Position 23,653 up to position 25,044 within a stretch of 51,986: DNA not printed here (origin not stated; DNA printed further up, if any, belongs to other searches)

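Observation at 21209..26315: Partner-switching module wired to an alarmone synthetase/hydrolase pair instead of a sigma factor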

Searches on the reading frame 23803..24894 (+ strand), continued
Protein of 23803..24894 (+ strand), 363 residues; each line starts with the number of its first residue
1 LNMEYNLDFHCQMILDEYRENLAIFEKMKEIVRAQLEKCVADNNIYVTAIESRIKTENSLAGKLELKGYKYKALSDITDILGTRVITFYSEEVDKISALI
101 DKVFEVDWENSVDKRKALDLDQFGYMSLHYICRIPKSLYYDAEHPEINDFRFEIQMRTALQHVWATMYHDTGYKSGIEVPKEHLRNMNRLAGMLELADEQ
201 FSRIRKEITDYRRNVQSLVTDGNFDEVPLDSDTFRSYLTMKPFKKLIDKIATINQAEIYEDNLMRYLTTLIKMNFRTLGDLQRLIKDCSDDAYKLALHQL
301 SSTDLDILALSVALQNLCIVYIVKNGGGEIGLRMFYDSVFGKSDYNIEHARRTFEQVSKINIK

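Call 37: find_encoding_contigs(protein=P0316, flank=6000, max_places=1)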
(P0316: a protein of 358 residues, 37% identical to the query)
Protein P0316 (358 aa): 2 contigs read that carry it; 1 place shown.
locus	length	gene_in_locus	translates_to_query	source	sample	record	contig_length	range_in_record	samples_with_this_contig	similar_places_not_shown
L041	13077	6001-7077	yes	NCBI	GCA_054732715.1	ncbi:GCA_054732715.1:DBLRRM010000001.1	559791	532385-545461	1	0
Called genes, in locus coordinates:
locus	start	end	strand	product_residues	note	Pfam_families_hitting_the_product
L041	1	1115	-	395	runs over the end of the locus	PF22671:Gp18_domIII_N, PF04984:Phage_sheath_1, PF17482:Phage_sheath_1C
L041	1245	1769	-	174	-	PF02413:Caudo_TAP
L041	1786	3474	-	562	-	PF12571:Phage_tail_fib, PF03406:Phage_fiber_2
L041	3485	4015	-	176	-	PF09684:Tail_P2_I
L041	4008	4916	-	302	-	PF26776:Baseplate_J_N, PF26078:Baseplate_J_M, PF26079:Baseplate_J_C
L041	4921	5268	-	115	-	PF04965:GPW_gp25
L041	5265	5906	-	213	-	PF04717:Phage_base_V, PF18715:Phage_spike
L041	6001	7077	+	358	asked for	PF04607:RelA_SpoT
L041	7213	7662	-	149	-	PF05069:Phage_tail_S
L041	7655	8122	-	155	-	PF06891:P2_Phage_GpR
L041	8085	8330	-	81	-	PF23793:LysC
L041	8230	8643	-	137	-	-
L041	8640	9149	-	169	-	PF00959:Phage_lysozyme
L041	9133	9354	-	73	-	-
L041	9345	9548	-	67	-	PF05489:Phage_tail_X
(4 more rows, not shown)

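Call 38: find_encoding_contigs(protein=P0352, flank=6000, max_places=2)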
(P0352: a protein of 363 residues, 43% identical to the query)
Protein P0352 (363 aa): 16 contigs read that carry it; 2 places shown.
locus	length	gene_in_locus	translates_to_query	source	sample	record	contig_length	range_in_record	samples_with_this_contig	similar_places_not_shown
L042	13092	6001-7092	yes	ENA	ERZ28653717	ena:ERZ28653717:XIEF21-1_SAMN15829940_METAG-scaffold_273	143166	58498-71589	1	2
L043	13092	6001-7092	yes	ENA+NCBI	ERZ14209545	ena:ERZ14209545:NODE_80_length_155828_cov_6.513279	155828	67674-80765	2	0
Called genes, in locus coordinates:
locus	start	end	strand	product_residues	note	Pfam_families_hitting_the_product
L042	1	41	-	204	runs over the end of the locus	-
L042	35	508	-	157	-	PF04390:LptE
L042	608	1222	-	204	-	PF01195:Pept_tRNA_hydro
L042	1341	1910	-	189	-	PF01386:Ribosomal_L25p, PF14693:Ribosomal_TL5_C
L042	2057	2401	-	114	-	PF00453:Ribosomal_L20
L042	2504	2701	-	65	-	PF01632:Ribosomal_L35p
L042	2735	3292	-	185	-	PF05198:IF3_N, PF00707:IF3_C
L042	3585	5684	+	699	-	PF22673:MCP-like_PDC_1, PF07228:SpoIIE, PF13581:HATPase_c_2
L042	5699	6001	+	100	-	PF01740:STAS, PF13466:STAS_2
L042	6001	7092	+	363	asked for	PF04607:RelA_SpoT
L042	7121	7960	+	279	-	PF01636:APH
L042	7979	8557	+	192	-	PF13328:HD_4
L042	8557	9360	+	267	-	PF13350:Y_phosphatase3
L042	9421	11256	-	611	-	PF00009:GTP_EFTU, PF03144:GTP_EFTU_D2, PF14492:EFG_III (faint), PF00679:EFG_C, PF06421:LepA_C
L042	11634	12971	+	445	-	PF02812:ELFV_dehydrog_N, PF00208:ELFV_dehydrog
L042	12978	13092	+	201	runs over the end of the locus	PF02677:QueH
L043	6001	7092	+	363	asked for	PF04607:RelA_SpoT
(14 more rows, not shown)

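Call 39: find_encoding_contigs(protein=P0372, flank=6000, max_places=2)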
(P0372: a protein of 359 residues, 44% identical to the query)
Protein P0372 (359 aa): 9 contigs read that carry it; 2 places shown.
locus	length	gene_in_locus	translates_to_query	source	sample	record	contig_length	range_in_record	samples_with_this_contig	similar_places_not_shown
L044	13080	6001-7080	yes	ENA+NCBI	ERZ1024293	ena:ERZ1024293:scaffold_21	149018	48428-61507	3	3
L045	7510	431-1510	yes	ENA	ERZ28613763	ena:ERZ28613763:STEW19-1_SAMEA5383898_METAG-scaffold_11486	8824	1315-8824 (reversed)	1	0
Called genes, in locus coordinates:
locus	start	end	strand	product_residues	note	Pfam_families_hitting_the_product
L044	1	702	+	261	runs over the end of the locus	PF02535:Zip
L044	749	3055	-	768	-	PF14508:GH97_N, PF10566:Glyco_hydro_97, PF14509:GH97_C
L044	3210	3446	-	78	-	-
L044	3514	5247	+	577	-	PF22673:MCP-like_PDC_1, PF00672:HAMP (weak), PF07228:SpoIIE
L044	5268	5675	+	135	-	PF13581:HATPase_c_2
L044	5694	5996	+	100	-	PF01740:STAS, PF13466:STAS_2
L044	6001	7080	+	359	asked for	PF04607:RelA_SpoT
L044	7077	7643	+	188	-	PF13328:HD_4, PF01966:HD (faint)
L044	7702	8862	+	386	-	PF13387:Lnb_N, PF25221:5TMH_Lnb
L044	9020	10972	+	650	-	PF12969:DUF3857, PF01841:Transglut_core (weak)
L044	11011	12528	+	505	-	PF12969:DUF3857, PF12970:DUF3858 (weak)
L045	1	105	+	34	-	?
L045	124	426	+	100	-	PF01740:STAS, PF13466:STAS_2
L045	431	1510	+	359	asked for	PF04607:RelA_SpoT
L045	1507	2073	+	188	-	PF13328:HD_4, PF01966:HD (faint)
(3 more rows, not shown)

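Call 40: find_encoding_contigs(protein=P0314, flank=6000, max_places=2)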
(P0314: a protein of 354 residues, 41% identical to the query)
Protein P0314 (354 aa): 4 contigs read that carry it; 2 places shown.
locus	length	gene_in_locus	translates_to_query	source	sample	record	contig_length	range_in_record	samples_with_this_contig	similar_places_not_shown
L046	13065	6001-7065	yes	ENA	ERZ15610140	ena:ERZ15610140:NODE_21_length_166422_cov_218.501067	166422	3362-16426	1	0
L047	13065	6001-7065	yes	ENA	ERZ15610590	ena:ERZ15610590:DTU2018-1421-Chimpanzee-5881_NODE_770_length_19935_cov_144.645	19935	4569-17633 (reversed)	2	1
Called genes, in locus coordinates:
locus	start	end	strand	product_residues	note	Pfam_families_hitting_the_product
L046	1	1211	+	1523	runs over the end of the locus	?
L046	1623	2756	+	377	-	-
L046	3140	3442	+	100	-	PF01740:STAS, PF13466:STAS_2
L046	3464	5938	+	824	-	PF07694:5TM-5TMR_LYT, PF00672:HAMP (weak), PF07228:SpoIIE, PF13581:HATPase_c_2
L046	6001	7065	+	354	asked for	PF04607:RelA_SpoT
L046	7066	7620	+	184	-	PF13328:HD_4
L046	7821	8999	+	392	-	PF00390:malic, PF03949:Malic_M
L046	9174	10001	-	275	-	PF03167:UDG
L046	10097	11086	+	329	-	PF00126:HTH_1, PF03466:LysR_substrate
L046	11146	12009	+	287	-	PF00497:SBP_bac_3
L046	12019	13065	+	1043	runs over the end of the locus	PF02743:dCache_1, PF21088:MS_channel_1st, PF00924:MS_channel_2nd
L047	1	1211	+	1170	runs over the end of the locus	?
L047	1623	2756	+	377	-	-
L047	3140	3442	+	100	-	PF01740:STAS, PF13466:STAS_2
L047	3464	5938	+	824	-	PF07694:5TM-5TMR_LYT, PF00672:HAMP (weak), PF07228:SpoIIE, PF13581:HATPase_c_2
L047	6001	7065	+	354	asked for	PF04607:RelA_SpoT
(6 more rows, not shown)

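Call 41: find_encoding_contigs(protein=P0351, flank=6000, max_places=1)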
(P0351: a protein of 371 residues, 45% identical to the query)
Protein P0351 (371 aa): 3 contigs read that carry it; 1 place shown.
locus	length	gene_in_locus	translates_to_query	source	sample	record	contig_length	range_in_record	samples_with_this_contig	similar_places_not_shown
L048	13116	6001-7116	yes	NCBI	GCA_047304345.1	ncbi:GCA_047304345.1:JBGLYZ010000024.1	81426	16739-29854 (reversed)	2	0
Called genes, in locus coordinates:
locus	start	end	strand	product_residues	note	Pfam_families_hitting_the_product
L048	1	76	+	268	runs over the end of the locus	PF03328:HpcH_HpaI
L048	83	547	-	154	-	PF22381:Staph_reg_Sar_Rot (weak), PF01047:MarR, PF12802:MarR_2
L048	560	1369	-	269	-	PF03372:Exo_endo_phos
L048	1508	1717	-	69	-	PF12728:HTH_17 (weak)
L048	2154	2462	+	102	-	-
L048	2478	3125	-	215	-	PF14354:Lar_restr_allev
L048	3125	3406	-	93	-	-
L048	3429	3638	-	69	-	-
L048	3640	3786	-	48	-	-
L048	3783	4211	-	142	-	-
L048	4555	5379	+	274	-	-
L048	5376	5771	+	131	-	-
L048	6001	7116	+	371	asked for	PF04607:RelA_SpoT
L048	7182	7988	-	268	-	-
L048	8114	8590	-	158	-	-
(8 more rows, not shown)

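Call 42: find_encoding_contigs(protein=P0295, flank=6000, max_places=1)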
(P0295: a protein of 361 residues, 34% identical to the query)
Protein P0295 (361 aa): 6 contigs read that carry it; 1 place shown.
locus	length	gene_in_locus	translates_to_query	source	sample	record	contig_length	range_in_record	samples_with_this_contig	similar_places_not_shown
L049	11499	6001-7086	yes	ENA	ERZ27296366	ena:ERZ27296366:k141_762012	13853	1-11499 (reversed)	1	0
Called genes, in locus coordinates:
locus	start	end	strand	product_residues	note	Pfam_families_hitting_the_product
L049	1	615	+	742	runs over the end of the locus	PF10442:FIST_C (weak), PF06745:ATPase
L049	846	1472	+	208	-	-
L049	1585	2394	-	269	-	PF13489:Methyltransf_23, PF01209:Ubie_methyltran, PF13847:Methyltransf_31, PF08241:Methyltransf_11, PF08242:Methyltransf_12, PF13649:Methyltransf_25, PF20922:Anamorsin_N (weak)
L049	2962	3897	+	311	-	PF04951:Peptidase_M55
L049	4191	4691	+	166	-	PF01105:EMP24_GP25L (weak)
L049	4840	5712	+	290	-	-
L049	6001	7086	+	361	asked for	PF04607:RelA_SpoT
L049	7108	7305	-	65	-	-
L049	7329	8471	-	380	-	PF00589:Phage_integrase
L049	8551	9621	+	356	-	PF00850:Hist_deacetyl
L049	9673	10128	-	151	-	-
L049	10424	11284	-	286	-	PF00248:Aldo_ket_red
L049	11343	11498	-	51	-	?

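Call 43: predict_structure(alignment_id=A2)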
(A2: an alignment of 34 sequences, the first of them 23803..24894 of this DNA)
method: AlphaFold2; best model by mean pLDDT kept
length: 363 residues; sequences in the alignment: 34
mean_pLDDT: 85.7   pTM: 0.54
mean pLDDT of the five models: 85.7, 83.3, 82.9, 67.9, 64.6
residues with pLDDT >= 90: 203; 70-90: 103; 50-70: 54; < 50: 3
segments of 3 or more residues with pLDDT < 50: none
pLDDT, mean of each block of 10 residues (from residue 1): 73 93 96 95 90 92 88 91 89 89 92 68 69 95 92 89 72 59 67 69 72 70 84 88 93 90 94 93 94 92 86 96 93 94 93 90 74
secondary structure, 60 per line:
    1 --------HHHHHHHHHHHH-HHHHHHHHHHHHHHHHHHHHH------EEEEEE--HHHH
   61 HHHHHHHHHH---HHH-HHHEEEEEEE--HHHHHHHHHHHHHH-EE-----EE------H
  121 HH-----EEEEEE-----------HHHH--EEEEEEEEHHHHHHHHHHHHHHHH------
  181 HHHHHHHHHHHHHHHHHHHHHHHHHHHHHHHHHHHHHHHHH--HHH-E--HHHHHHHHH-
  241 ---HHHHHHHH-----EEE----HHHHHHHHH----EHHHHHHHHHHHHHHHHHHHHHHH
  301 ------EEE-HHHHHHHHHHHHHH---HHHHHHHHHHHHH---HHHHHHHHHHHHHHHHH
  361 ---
elements in order: H9-20 H22-42 E49-54 H57-70 E81-87 H90-103 E128-133 H145-148 E151-158 H159-174 H181-221 H231-239 H244-251 E257-259 H264-272 H278-300 E307-309 H311-324 H328-340 H344-360

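Call 46: find_encoding_contigs(protein=P0279, flank=6000, max_places=1)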
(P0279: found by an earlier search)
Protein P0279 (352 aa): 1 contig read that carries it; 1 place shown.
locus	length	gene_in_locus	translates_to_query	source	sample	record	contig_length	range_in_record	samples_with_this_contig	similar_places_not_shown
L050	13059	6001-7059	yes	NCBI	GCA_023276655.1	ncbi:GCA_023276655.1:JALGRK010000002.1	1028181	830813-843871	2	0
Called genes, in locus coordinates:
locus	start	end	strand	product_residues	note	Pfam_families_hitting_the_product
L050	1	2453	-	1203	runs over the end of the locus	-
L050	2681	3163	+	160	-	PF00293:NUDIX, PF14815:NUDIX_4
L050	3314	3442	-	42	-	-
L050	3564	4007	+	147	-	PF09719:C_GCAxxG_C_C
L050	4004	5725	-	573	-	PF00990:GGDEF, PF00563:EAL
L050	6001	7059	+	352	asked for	PF04607:RelA_SpoT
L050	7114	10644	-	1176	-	PF12704:MacB_PCD (faint), PF02687:FtsX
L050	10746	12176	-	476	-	PF00654:Voltage_CLC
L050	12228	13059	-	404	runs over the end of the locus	PF12704:MacB_PCD, PF02687:FtsX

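Call 49: list_cluster_members(proteins=[L046:7821-8999:+, L046:10097-11086:+, L046:3464-5938:+, L046:7066-7620:+, L046:3140-3442:+, P0314, L042:3585-5684:+, L044:5268-5675:+])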
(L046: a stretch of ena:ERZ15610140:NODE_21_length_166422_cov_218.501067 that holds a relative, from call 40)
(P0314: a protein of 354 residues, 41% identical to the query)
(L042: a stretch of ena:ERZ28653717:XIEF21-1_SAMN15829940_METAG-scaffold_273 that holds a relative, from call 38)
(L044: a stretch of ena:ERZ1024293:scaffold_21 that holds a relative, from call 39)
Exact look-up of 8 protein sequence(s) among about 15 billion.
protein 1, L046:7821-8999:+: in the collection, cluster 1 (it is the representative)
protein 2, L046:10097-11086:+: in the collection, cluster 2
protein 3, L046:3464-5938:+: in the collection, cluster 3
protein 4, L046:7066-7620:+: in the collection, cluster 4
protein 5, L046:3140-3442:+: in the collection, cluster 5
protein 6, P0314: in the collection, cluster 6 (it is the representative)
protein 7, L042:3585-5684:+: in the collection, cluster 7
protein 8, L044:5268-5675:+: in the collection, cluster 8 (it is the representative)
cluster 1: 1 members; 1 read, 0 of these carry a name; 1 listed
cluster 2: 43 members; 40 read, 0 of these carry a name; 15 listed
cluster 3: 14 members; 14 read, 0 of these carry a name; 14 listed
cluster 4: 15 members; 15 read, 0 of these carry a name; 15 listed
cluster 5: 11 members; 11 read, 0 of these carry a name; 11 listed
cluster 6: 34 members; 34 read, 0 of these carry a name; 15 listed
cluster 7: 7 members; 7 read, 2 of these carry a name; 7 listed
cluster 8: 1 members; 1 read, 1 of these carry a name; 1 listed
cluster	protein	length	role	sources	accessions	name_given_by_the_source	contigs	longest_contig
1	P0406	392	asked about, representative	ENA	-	-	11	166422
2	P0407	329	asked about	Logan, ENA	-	-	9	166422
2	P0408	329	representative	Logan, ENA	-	-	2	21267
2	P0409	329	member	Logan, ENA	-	-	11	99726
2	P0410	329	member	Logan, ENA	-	-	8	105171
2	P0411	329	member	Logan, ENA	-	-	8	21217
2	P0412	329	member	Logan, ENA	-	-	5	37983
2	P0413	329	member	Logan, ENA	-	-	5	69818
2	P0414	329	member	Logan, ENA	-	-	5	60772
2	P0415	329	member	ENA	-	-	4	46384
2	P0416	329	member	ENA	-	-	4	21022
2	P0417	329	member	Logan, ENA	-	-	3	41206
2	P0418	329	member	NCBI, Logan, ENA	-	-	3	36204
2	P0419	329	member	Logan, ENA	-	-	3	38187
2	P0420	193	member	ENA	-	-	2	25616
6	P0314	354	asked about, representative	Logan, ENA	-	-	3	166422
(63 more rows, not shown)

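Call 50: fold_search(model_id=the predicted structure, library=pdb)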
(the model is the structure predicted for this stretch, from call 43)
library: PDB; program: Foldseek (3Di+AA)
matches with E <= 10: 225; with E <= 0.001: 64
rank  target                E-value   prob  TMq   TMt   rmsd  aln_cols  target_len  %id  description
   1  5dec_B                6.0e-09  1.00  0.45  0.81   3.0       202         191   21  Crystal structure of the small alarmone synthetase 1 from Bacillus subtilis (released 2015-10-28)
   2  6fgk_D                8.5e-09  1.00  0.44  0.82   3.0       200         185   22  Crystal structure of the small alarmone synthethase 2 from Bacillus subtilis (released 2018-02-07)
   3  5ded_A                9.5e-09  1.00  0.44  0.76   3.6       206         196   20  Crystal structure of the small alarmone synthethase 1 from Bacillus subtilis bound to its product pppGpp (released 2015-10-28)
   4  5dec_A                1.1e-08  1.00  0.44  0.81   3.0       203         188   21  Crystal structure of the small alarmone synthetase 1 from Bacillus subtilis (released 2015-10-28)
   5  5dec_D                2.0e-08  1.00  0.45  0.81   3.0       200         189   21  Crystal structure of the small alarmone synthetase 1 from Bacillus subtilis (released 2015-10-28)
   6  6ex0_B                3.6e-08  1.00  0.44  0.77   3.2       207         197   25  Crystal structure of RelP (SAS2) from Staphylococcus aureus bound to pppGpp in the post-catalytic state (released 2018-01-24)
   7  6fgk_A                4.0e-08  1.00  0.43  0.82   3.0       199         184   22  Crystal structure of the small alarmone synthethase 2 from Bacillus subtilis (released 2018-02-07)
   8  2be3_A                4.7e-08  1.00  0.41  0.68   4.6       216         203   23  Structure of a GTP Pyrophosphokinase Family Protein from Streptococcus pneumoniae (released 2005-12-06)
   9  5ded_C                5.5e-08  1.00  0.45  0.80   3.0       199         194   20  Crystal structure of the small alarmone synthethase 1 from Bacillus subtilis bound to its product pppGpp (released 2015-10-28)
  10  6ewz_B                5.5e-08  1.00  0.45  0.77   3.1       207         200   26  Crystal structure of RelP (SAS2) from Staphylococcus aureus bound to AMPCPP and GTP in the pre-catalytic state (released 2018-01-24)
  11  6fgk_B                6.4e-08  1.00  0.43  0.82   3.0       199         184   22  Crystal structure of the small alarmone synthethase 2 from Bacillus subtilis (released 2018-02-07)
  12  5ded_H                7.1e-08  1.00  0.46  0.81   2.9       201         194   20  Crystal structure of the small alarmone synthethase 1 from Bacillus subtilis bound to its product pppGpp (released 2015-10-28)
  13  5ded_B                9.2e-08  1.00  0.43  0.77   3.5       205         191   21  Crystal structure of the small alarmone synthethase 1 from Bacillus subtilis bound to its product pppGpp (released 2015-10-28)
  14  5f2v_T                1.0e-07  1.00  0.42  0.73   3.9       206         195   21  Crystal structure of the small alarmone synthethase 1 from Bacillus subtilis bound to AMPCPP (released 2015-12-16)
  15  6ewz_A                1.5e-07  1.00  0.45  0.77   3.1       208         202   25  Crystal structure of RelP (SAS2) from Staphylococcus aureus bound to AMPCPP and GTP in the pre-catalytic state (released 2018-01-24)
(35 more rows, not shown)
